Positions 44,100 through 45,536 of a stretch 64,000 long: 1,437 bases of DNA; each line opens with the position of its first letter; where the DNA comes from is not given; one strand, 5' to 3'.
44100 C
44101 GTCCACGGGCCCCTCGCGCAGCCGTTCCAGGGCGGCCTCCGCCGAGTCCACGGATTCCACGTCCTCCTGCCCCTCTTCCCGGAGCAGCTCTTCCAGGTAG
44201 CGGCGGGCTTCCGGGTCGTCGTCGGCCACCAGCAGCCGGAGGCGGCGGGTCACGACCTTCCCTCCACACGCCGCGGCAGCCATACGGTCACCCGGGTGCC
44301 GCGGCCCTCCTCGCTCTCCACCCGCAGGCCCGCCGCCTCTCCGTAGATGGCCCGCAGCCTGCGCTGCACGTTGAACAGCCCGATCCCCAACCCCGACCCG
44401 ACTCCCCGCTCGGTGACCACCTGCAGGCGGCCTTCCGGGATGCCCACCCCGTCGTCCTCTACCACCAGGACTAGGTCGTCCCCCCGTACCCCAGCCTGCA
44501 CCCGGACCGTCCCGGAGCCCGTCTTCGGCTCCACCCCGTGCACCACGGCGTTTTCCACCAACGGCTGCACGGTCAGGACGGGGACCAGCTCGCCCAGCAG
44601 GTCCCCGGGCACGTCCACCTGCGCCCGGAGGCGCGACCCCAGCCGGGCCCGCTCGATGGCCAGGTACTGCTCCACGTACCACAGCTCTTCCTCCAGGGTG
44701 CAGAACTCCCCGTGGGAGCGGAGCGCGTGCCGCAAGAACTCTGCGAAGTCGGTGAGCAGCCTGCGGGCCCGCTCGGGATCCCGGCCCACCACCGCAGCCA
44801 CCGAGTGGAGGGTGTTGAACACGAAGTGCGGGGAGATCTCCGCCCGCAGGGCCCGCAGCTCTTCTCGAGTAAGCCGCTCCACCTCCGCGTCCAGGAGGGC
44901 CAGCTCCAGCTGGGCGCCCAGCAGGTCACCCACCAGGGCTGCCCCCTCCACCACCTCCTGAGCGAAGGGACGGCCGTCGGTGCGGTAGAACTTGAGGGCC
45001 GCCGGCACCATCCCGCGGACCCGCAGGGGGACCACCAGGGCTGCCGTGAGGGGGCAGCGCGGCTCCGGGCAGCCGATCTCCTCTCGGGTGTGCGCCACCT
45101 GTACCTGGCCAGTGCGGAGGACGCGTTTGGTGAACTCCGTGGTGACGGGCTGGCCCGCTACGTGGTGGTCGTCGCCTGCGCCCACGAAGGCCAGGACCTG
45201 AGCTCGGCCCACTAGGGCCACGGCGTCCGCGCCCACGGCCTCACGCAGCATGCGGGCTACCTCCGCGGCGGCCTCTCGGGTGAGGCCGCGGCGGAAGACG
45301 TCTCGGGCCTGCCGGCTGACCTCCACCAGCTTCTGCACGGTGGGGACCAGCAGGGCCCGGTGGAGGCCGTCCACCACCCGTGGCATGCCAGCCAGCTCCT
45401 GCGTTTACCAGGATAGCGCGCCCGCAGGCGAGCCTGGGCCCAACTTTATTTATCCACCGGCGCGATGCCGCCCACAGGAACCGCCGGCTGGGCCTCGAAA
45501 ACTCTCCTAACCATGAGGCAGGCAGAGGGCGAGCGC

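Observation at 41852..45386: GAF-histidine kinase / LytTR regulator directly upstream of a Cys-rich mini-protein and isocitrate lyase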

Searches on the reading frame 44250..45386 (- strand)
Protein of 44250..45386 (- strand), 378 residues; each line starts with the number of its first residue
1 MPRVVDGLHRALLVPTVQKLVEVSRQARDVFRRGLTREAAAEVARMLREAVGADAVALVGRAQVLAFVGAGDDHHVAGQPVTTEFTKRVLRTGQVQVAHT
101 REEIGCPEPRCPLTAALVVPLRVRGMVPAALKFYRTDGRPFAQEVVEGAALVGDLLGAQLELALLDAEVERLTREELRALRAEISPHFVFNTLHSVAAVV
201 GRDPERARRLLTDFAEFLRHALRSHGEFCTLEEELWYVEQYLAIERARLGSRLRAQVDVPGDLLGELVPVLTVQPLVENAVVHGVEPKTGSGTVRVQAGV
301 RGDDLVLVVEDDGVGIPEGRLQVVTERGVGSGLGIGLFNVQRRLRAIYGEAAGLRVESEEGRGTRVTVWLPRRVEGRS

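Call 4: search_protein_families(library=pfam, proteins=[window:44250-45386:-], max_evalue=0.01)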
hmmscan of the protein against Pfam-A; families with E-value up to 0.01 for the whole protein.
window:44250-45386:- (378 aa): 6 families
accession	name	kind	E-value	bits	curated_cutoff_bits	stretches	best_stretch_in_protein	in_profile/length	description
PF06580.19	His_kinase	-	8.2e-22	77.7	25.2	1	176-253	2-81/81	Histidine kinase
PF02518.31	HATPase_c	-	2.7e-17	63.6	26.4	1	272-373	9-110/111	Histidine kinase-, DNA gyrase B-, and HSP90-like ATPase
PF01590.32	GAF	-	7.9e-06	26.9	22.4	1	38-159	4-132/133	GAF domain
PF13492.12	GAF_3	-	4.8e-05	24.2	27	1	41-161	7-128/129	GAF domain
PF13185.12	GAF_2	-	0.00028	21.5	28.6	1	40-157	8-132/136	GAF domain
PF13581.12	HATPase_c_2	-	0.00065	20.1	27.4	1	257-337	22-104/127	Histidine kinase-like ATPase domain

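Call 10: find_homologous_proteins(query=window:44250-45386:-, max_evalue=1e-10)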
Query window:44250-45386:- (378 aa): 2530 proteins with E <= 1e-10 among 8000 candidates; the best 120 are listed.
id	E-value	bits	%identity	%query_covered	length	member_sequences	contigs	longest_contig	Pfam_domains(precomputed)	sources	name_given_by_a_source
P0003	1.8e-237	806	100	100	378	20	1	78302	PF01590.33,PF02518.32,PF06580.20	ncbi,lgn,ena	-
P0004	1.7e-211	720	90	99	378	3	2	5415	PF02518.32,PF06580.20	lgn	-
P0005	4.0e-210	716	90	99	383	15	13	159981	PF01590.33,PF02518.32,PF06580.20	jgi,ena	jgi:LytS/YehU family sensor histidine kinase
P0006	1.3e-209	714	88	100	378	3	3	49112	PF02518.32,PF13492.13,PF06580.20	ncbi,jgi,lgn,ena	ncbi:MAG: sensor histidine kinase [candidate division GAL15 bacterium]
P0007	2.6e-205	700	88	98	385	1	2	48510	PF13185.13,PF01590.33,PF02518.32,PF13492.13,PF06580.20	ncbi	-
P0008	2.6e-199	680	86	99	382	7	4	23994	PF02518.32,PF13492.13,PF06580.20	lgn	-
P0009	3.2e-198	676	83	100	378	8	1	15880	PF01590.33,PF02518.32,PF06580.20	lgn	-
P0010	1.7e-173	595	74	99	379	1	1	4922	PF13185.13,PF01590.33,PF02518.32,PF06580.20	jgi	jgi:two-component system LytT family sensor kinase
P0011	5.7e-173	593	75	97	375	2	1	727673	PF02518.32,PF06580.20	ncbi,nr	ncbi:MAG: histidine kinase [Armatimonadota bacterium]|nr:histidine kinase [Armatimonadota bacterium]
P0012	6.5e-173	593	73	99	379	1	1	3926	PF02518.32,PF06580.20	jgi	jgi:two-component system LytT family sensor kinase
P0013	4.8e-163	561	71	99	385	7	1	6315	PF01590.33,PF02518.32,PF06580.20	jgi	-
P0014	4.6e-154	531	68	99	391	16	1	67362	PF01590.33,PF02518.32,PF06580.20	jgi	-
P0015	2.0e-153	529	71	92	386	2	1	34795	PF01590.33,PF02518.32,PF06580.20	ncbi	-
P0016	2.4e-129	450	59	95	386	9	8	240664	PF13185.13,PF01590.33,PF02518.32,PF06580.20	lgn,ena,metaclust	metaclust:\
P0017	4.8e-120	419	58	93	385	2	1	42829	PF01590.33,PF02518.32,PF06580.20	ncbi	-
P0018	1.1e-118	415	76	66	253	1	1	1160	PF02518.32,PF06580.20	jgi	jgi:two-component system LytT family sensor kinase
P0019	3.8e-111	390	72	68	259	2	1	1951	PF02518.32,PF06580.20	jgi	jgi:two-component system LytT family sensor kinase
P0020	6.7e-103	363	53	92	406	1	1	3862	PF02518.32,PF06580.20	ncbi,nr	ncbi:MAG: histidine kinase [Chloroflexi bacterium]|nr:histidine kinase [Chloroflexota bacterium]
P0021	6.7e-100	353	50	90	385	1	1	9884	PF13185.13,PF02518.32,PF06580.20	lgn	-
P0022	1.1e-98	349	50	94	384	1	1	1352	PF13185.13,PF01590.33,PF02518.32,PF13492.13,PF06580.20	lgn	-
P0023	6.0e-98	347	53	94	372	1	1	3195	PF02518.32,PF06580.20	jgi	jgi:LytS/YehU family sensor histidine kinase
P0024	1.5e-97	345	48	90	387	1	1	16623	PF13185.13,PF01590.33,PF02518.32,PF13492.13,PF06580.20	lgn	-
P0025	1.4e-94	336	47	97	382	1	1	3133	PF02518.32,PF06580.20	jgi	jgi:LytS/YehU family sensor histidine kinase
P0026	4.5e-94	334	52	90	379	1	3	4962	PF01590.33,PF02518.32,PF13492.13,PF06580.20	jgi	jgi:two-component system LytT family sensor kinase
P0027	9.4e-94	333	50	91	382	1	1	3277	PF02518.32,PF13492.13,PF06580.20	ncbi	ncbi:MAG TPA: histidine kinase [Chloroflexota bacterium]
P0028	2.8e-93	331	50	92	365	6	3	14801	PF02518.32,PF13492.13,PF06580.20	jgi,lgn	jgi:LytS/YehU family sensor histidine kinase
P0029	1.2e-92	329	51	91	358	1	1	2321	PF02518.32,PF06580.20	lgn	-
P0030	1.6e-92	329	49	90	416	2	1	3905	PF01590.33,PF02518.32,PF13492.13,PF06580.20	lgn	-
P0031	1.1e-90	323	50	98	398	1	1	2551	PF02518.32,PF06580.20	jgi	jgi:LytS/YehU family sensor histidine kinase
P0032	1.3e-89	319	49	95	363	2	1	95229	PF13185.13,PF01590.33,PF02518.32,PF13492.13,PF06580.20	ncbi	ncbi:MAG: histidine kinase [Vulcanimicrobiaceae bacterium]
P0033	6.2e-89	317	46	95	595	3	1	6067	PF01590.33,PF02518.32,PF07694.18,PF13492.13,PF06580.20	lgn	-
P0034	1.9e-88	315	42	95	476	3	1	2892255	PF15714.12,PF02518.32,PF06580.20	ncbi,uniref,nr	ncbi:putative signal transduction histidine kinase [Desulfotomaculum nigrificans CO-1-SRB]|uniref:hi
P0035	3.6e-88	314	44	94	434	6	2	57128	PF15714.12,PF01590.33,PF02518.32,PF06580.20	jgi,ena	-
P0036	6.4e-88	314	48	94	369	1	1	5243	PF01590.33,PF02518.32,PF13492.13,PF06580.20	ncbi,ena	-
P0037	7.0e-88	313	48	90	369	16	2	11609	PF02518.32,PF06580.20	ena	-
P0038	3.1e-87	311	50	87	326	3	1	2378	PF02518.32,PF13492.13,PF06580.20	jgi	jgi:two-component system LytT family sensor kinase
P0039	3.0e-86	308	49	93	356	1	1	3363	PF02518.32,PF13492.13,PF06580.20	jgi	jgi:two-component system LytT family sensor kinase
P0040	3.4e-86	308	48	90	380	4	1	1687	PF13185.13,PF01590.33,PF02518.32,PF13492.13,PF06580.20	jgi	jgi:two-component system LytT family sensor kinase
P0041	5.7e-86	307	48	91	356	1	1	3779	PF13185.13,PF01590.33,PF02518.32,PF13492.13,PF06580.20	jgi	jgi:LytS/YehU family sensor histidine kinase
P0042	7.9e-86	307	48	90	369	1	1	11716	PF13185.13,PF01590.33,PF02518.32,PF06580.20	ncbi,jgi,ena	jgi:LytS/YehU family sensor histidine kinase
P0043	3.5e-85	305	46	94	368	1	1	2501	PF01590.33,PF02518.32,PF06580.20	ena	-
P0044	4.0e-85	304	43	94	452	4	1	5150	PF15714.12,PF02518.32,PF13492.13,PF06580.20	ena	-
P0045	4.5e-85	304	45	94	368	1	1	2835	PF01590.33,PF02518.32,PF06580.20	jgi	-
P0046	3.3e-84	301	44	90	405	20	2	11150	PF13185.13,PF01590.33,PF02518.32,PF13492.13,PF06580.20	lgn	-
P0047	4.0e-84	301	45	94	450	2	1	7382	PF02518.32,PF06580.20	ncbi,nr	ncbi:MAG: histidine kinase [Candidatus Desulforudis sp.]|nr:histidine kinase [Desulforudis sp.]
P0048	1.1e-83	300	46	92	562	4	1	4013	PF13185.13,PF01590.33,PF02518.32,PF07694.18,PF13492.13,PF06580.20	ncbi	-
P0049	2.1e-83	299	44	94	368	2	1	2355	PF01590.33,PF02518.32,PF06580.20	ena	-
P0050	3.0e-83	298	48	92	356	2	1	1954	PF01590.33,PF02518.32,PF13492.13,PF06580.20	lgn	-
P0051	5.7e-83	297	43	96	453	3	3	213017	PF15714.12,PF01590.33,PF02518.32,PF13492.13,PF06580.20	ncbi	ncbi:MAG: histidine kinase [Moorellaceae bacterium]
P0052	2.1e-82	295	44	94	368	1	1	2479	PF02518.32,PF06580.20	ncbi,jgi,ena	jgi:two-component system LytT family sensor kinase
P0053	4.0e-82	295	48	94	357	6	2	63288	PF13185.13,PF01590.33,PF02518.32,PF06580.20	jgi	-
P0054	1.2e-81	293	41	93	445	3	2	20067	PF15714.12,PF01590.33,PF02518.32,PF06580.20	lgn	-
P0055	2.7e-81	292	47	92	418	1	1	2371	PF15714.12,PF13185.13,PF01590.33,PF02518.32,PF13492.13,PF06580.20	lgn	-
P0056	6.1e-81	291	42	95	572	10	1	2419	PF01590.33,PF02518.32,PF07694.18,PF13492.13,PF06580.20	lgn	-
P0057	8.4e-81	290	43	94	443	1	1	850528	PF02518.32,PF13492.13,PF06580.20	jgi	jgi:two-component system LytT family sensor kinase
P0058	6.1e-80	287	43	94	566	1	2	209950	PF02518.32,PF07694.18,PF13492.13,PF06580.20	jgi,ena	-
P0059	8.4e-80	287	48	90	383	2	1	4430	PF02518.32,PF13492.13,PF06580.20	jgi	jgi:two-component system, LytTR family, sensor kinase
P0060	1.4e-79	286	43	94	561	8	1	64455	PF02518.32,PF07694.18,PF06580.20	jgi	jgi:two-component system sensor histidine kinase LytS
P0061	1.9e-79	286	42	94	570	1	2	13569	PF02518.32,PF07694.18,PF13492.13,PF06580.20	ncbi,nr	ncbi:MAG: sensor histidine kinase [Bacillota bacterium]|nr:sensor histidine kinase [Bacillota bacter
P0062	2.7e-79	285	46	95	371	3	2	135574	PF02518.32,PF06580.20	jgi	jgi:two-component system LytT family sensor kinase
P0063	3.3e-79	285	44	95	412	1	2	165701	PF13185.13,PF02518.32,PF13492.13,PF06580.20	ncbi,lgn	ncbi:MAG: histidine kinase [Betaproteobacteria bacterium]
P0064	4.7e-79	284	43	90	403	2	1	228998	PF13185.13,PF01590.33,PF02518.32,PF13492.13,PF06580.20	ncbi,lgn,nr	ncbi:MAG: hypothetical protein KatS3mg061_1757 [Dehalococcoidia bacterium]|nr:MAG: hypothetical prot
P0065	4.9e-79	284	44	92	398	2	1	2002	PF02518.32,PF13492.13,PF06580.20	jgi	jgi:LytS/YehU family sensor histidine kinase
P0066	5.6e-79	284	42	94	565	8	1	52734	PF02518.32,PF07694.18,PF13492.13,PF06580.20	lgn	-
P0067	5.7e-79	284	43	94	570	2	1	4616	PF02518.32,PF07694.18,PF13492.13,PF06580.20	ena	-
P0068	7.8e-79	284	42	94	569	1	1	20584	PF02518.32,PF07694.18,PF13492.13,PF06580.20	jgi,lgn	jgi:Putative regulator of cell autolysis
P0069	1.1e-78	283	43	94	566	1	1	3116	PF02518.32,PF07694.18,PF13492.13,PF06580.20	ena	-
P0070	1.2e-78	283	43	94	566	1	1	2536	PF02518.32,PF07694.18,PF13492.13,PF06580.20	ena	-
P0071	1.9e-78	282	42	94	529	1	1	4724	PF01590.33,PF02518.32,PF07694.18,PF06580.20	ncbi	ncbi:MAG: sensor histidine kinase, partial [Bacillota bacterium]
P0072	2.0e-78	282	42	94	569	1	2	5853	PF02518.32,PF07694.18,PF13492.13,PF06580.20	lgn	-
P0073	2.0e-78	282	43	94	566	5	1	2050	PF02518.32,PF07694.18,PF13492.13,PF06580.20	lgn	-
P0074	2.2e-78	282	44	95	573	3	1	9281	PF13185.13,PF01590.33,PF02518.32,PF07694.18,PF13492.13,PF06580.20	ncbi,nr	ncbi:MAG: sensor histidine kinase [Thermanaeromonas sp.]|nr:sensor histidine kinase [Thermanaeromona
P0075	2.4e-78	282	42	94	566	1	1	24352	PF02518.32,PF07694.18,PF13492.13,PF06580.20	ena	-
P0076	2.7e-78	282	44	91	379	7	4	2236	PF13185.13,PF01590.33,PF02518.32,PF13492.13,PF06580.20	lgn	-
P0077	3.7e-78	282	43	95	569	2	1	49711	PF13185.13,PF01590.33,PF02518.32,PF07694.18,PF13492.13,PF06580.20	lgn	-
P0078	4.4e-78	281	41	94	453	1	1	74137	PF15714.12,PF02518.32,PF06580.20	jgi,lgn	-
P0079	4.9e-78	281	45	91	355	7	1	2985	PF02518.32,PF06580.20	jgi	-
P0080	6.0e-78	281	43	94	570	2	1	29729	PF02518.32,PF07694.18,PF13492.13,PF06580.20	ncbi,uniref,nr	ncbi:sensor histidine kinase [Desulfosporosinus metallidurans]|uniref:histidine kinase n=1 Tax=Desul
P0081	6.0e-78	281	43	94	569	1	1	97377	PF13185.13,PF01590.33,PF02518.32,PF07694.18,PF06580.20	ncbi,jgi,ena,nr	ncbi:MAG TPA: sensor histidine kinase [Symbiobacteriaceae bacterium]|nr:sensor histidine kinase [Sym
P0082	6.5e-78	281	42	94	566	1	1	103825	PF02518.32,PF07694.18,PF13492.13,PF06580.20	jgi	-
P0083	1.3e-77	280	44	93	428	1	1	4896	PF02518.32,PF13492.13,PF06580.20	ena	-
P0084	2.1e-77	279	44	93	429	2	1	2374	PF02518.32,PF13492.13,PF06580.20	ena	-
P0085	2.5e-77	279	42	94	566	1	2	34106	PF02518.32,PF07694.18,PF13492.13,PF06580.20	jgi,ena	-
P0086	3.7e-77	278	40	95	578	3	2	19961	PF02518.32,PF07694.18,PF06580.20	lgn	-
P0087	4.0e-77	278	40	95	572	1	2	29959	PF13185.13,PF02518.32,PF07694.18,PF13492.13,PF06580.20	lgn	-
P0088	6.4e-77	277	41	94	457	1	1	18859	PF02518.32,PF06580.20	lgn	-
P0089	6.8e-77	277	43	94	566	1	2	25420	PF02518.32,PF07694.18,PF13492.13,PF06580.20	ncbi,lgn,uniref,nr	ncbi:sensor histidine kinase [Desulfosporosinus sp. OT]|uniref:sensor histidine kinase n=1 Tax=Desul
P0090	7.7e-77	277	40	94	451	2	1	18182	PF15714.12,PF02518.32,PF06580.20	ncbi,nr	ncbi:MAG: histidine kinase [Desulfotomaculum sp.]|nr:histidine kinase [Desulfotomaculum sp.]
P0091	9.9e-77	277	42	94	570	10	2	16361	PF02518.32,PF07694.18,PF13492.13,PF06580.20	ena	-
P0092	1.2e-76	277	42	94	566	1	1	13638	PF02518.32,PF07694.18,PF13492.13,PF06580.20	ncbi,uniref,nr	ncbi:sensor histidine kinase [Desulfosporosinus sp. BG]|uniref:sensor histidine kinase n=1 Tax=Desul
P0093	2.9e-76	275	44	96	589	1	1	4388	PF13185.13,PF01590.33,PF02518.32,PF07694.18,PF13492.13,PF06580.20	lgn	-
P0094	4.4e-76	275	42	94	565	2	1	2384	PF02518.32,PF07694.18,PF13492.13,PF06580.20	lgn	-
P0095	1.1e-75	273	42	94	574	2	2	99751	PF13185.13,PF01590.33,PF02518.32,PF07694.18,PF13492.13,PF06580.20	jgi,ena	-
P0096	2.5e-75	272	41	94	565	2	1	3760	PF13185.13,PF02518.32,PF07694.18,PF13492.13,PF06580.20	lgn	-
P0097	2.9e-75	272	40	94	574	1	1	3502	PF02518.32,PF07694.18,PF06580.20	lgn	-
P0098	4.3e-75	271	40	95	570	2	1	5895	PF02518.32,PF07694.18,PF13492.13,PF06580.20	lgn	-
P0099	5.7e-75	271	41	93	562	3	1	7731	PF13185.13,PF01590.33,PF02518.32,PF07694.18,PF13492.13,PF06580.20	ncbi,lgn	ncbi:MAG: LytS/YhcK type 5TM receptor domain-containing protein [Bacillota bacterium]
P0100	6.1e-75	271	47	90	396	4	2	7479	PF02518.32,PF06580.20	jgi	jgi:two-component system LytT family sensor kinase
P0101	6.4e-75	271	44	98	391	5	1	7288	PF02518.32,PF06580.20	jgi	-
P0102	9.9e-75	270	46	90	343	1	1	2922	PF13185.13,PF01590.33,PF02518.32,PF06580.20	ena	-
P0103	1.0e-74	270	42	94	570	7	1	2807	PF02518.32,PF07694.18,PF13492.13,PF06580.20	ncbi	-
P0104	1.4e-74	270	46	90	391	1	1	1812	PF02518.32,PF06580.20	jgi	jgi:two-component system, LytTR family, sensor kinase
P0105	6.6e-74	268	47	91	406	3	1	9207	PF02518.32,PF06580.20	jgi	jgi:two-component system, LytTR family, sensor kinase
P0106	6.8e-74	267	40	96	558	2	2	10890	PF01590.33,PF02518.32,PF07694.18,PF06580.20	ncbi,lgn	-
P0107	7.3e-74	267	41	94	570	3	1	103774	PF13185.13,PF02518.32,PF07694.18,PF13492.13,PF06580.20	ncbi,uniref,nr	ncbi:LytS/YhcK type 5TM receptor domain-containing protein [Paucidesulfovibrio longus]|uniref:LytS/Y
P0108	1.2e-73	267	40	95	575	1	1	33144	PF15714.12,PF13185.13,PF02518.32,PF12822.13,PF07694.18,PF13492.13,PF06580.20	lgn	-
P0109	3.2e-73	265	39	94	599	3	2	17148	PF13185.13,PF02518.32,PF07694.18,PF13492.13,PF06580.20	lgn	-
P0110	5.1e-73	265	43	98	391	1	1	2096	PF02518.32,PF06580.20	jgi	jgi:two-component system, LytTR family, sensor kinase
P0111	5.5e-73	264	46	90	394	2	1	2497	PF01590.33,PF02518.32,PF06580.20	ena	-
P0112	5.8e-73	264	43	98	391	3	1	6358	PF02518.32,PF06580.20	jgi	jgi:two-component system LytT family sensor kinase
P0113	6.6e-73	264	41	95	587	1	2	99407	PF13185.13,PF01590.33,PF02518.32,PF07694.18,PF13492.13,PF06580.20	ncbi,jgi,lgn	-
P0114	8.1e-73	264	43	98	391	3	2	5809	PF02518.32,PF06580.20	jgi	jgi:two-component system LytT family sensor kinase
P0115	1.1e-72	263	44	90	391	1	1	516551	PF02518.32,PF06580.20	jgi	jgi:two-component system LytT family sensor kinase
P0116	1.2e-72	263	41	93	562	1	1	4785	PF13185.13,PF01590.33,PF02518.32,PF07694.18,PF13492.13,PF06580.20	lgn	-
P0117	2.6e-72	262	46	92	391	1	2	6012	PF02518.32,PF13492.13,PF06580.20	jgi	jgi:two-component system LytT family sensor kinase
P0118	5.9e-72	261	42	94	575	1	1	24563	PF13185.13,PF02518.32,PF07694.18,PF13492.13,PF06580.20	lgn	-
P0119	1.1e-71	260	36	94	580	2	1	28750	PF02518.32,PF07694.18,PF06580.20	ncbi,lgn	-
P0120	1.1e-71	260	41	94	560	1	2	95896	PF15714.12,PF13185.13,PF01590.33,PF02518.32,PF07694.18,PF06580.20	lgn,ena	-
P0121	1.3e-71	260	40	94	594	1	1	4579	PF13185.13,PF02518.32,PF07694.18,PF13492.13,PF06580.20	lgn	-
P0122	1.6e-71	260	42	94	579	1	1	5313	PF13185.13,PF02518.32,PF07694.18,PF06580.20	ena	-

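Call 12: find_encoding_contigs(protein=P0011, flank=6000, max_places=2)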
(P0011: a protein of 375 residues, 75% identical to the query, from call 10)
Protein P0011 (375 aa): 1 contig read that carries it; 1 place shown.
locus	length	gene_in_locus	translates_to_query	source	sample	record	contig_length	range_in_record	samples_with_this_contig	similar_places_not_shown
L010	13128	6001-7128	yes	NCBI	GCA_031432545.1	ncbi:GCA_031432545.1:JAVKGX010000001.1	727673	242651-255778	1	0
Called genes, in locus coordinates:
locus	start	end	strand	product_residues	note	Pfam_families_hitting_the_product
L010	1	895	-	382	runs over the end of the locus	PF00850:Hist_deacetyl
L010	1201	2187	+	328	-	PF00583:Acetyltransf_1, PF13302:Acetyltransf_3 (faint), PF13508:Acetyltransf_7 (weak), PF13673:Acetyltransf_10 (faint), PF00583:Acetyltransf_1 (weak)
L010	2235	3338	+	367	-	PF03417:AAT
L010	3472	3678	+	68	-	PF00313:CSD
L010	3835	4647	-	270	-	PF01209:Ubie_methyltran, PF13489:Methyltransf_23 (weak), PF01728:FtsJ (weak), PF13847:Methyltransf_31, PF08241:Methyltransf_11, PF08242:Methyltransf_12, PF13649:Methyltransf_25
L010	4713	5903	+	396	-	PF01321:Creatinase_N, PF00557:Peptidase_M24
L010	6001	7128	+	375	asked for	PF06580:His_kinase, PF02518:HATPase_c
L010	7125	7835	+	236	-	PF00072:Response_reg, PF04397:LytTR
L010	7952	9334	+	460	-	PF00463:ICL, PF13714:PEP_mutase, PF00463:ICL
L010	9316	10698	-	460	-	PF09992:NAGPA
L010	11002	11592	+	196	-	PF00440:TetR_N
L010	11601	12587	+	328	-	PF08545:ACP_syn_III, PF08541:ACP_syn_III_C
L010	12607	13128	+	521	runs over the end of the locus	PF00501:AMP-binding, PF13193:AMP-binding_C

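Call 13: find_encoding_contigs(protein=P0014, flank=6000, max_places=2)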
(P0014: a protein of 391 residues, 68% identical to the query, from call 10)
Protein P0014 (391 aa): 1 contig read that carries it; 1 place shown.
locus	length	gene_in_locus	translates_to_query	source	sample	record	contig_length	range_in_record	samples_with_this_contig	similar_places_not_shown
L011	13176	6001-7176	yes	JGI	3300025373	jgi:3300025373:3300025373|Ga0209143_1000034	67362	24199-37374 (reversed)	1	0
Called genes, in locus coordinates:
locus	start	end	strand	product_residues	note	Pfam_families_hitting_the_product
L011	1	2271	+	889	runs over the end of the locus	PF01326:PPDK_N, PF00391:PEP-utilizers, PF02896:PEP-utilizers_C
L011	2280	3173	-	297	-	PF02535:Zip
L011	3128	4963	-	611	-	PF17297:PEPCK_N, PF00821:PEPCK_GTP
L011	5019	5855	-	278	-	PF00140:Sigma70_r1_2 (faint), PF04542:Sigma70_r2, PF04539:Sigma70_r3, PF08281:Sigma70_r4_2 (faint), PF04545:Sigma70_r4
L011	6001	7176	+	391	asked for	PF01590:GAF (weak), PF06580:His_kinase, PF02518:HATPase_c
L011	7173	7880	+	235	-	PF00072:Response_reg, PF04397:LytTR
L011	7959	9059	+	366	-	PF01861:BpsA_C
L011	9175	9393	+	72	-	-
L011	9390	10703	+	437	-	PF00463:ICL, PF13714:PEP_mutase, PF00463:ICL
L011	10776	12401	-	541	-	PF00118:Cpn60_TCP1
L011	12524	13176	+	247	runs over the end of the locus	PF05949:DUF881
